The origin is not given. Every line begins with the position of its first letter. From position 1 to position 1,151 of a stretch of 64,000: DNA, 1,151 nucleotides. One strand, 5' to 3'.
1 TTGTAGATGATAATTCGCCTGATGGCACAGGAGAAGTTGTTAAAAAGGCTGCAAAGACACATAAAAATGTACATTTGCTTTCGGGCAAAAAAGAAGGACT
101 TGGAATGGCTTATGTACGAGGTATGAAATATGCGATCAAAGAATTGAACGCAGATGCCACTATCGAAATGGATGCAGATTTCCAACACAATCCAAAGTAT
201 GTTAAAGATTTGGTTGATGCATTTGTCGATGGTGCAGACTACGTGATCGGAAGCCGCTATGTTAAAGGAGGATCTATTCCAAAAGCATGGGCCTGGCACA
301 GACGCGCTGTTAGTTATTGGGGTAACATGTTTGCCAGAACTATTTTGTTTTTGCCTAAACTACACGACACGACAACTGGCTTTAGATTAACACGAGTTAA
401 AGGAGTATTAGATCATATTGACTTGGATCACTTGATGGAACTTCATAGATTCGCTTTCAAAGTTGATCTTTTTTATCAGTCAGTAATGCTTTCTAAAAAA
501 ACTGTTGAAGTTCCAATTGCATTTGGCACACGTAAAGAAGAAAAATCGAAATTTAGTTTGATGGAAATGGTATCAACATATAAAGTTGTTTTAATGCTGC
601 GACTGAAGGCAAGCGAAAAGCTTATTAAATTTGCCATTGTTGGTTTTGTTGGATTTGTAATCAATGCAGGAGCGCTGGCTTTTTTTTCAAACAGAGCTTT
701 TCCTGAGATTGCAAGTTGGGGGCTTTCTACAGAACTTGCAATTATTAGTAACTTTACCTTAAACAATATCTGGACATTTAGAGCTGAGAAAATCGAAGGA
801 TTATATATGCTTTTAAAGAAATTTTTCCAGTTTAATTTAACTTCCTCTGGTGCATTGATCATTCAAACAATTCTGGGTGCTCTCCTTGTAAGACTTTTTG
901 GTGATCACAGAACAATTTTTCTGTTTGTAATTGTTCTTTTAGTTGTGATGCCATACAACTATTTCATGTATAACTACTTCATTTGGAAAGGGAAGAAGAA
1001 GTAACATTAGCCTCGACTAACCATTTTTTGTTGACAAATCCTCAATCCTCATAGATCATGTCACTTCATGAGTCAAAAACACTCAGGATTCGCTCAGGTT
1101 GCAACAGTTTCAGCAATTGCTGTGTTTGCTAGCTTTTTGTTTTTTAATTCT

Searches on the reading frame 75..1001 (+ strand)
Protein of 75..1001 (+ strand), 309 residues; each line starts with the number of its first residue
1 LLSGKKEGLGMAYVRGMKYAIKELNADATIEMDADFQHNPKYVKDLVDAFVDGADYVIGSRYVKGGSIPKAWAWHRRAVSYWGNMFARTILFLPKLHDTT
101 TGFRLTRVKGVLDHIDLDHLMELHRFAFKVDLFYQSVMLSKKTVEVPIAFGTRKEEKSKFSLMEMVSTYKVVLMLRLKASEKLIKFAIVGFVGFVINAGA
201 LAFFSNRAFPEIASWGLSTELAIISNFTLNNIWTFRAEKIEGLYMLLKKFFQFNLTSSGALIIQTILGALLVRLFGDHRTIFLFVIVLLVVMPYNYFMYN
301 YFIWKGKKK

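Call 15: search_protein_families(library=pfam, proteins=[window:75-1001:+], max_evalue=0.001)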
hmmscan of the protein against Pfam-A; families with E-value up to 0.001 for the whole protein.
window:75-1001:+ (309 aa): 2 families
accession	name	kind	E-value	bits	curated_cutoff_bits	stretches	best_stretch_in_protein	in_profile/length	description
PF04138.20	GtrA_DPMS_TM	-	6.8e-16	58.9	26.1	1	185-304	1-117/117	GtrA/DPMS, transmembrane domain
PF00535.33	Glycos_transf_2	-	4.5e-10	40.2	23.3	1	5-109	62-162/168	Glycosyl transferase family 2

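Call 68: search_protein_families(library=ncbifam, proteins=[window:75-1001:+], max_evalue=0.001)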
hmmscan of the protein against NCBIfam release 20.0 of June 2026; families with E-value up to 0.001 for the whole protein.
window:75-1001:+ (309 aa): 4 families
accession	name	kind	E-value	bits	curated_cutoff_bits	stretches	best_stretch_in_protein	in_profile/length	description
TIGR04182.1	glyco_TIGR04182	equivalog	2.3e-07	30.5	325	1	16-196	63-237/293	S-layer glycoprotein N-glycosyltransferase AglJ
NF047588.1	GlcsyltransPgfSStrep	equivalog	1.1e-06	28.2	500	1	16-166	80-211/308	glycosyltransferase PgfS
NF058614.1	PPMAGASynPpgS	equivalog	3.2e-05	23.5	370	1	8-117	59-167/226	polyprenyl-phospho-N-acetylgalactosaminyl synthase PpgS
NF041391.1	DPhHxTase_Halo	equivalog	8.4e-05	21.7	375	1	13-156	56-189/213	dolichyl-phosphate hexose transferase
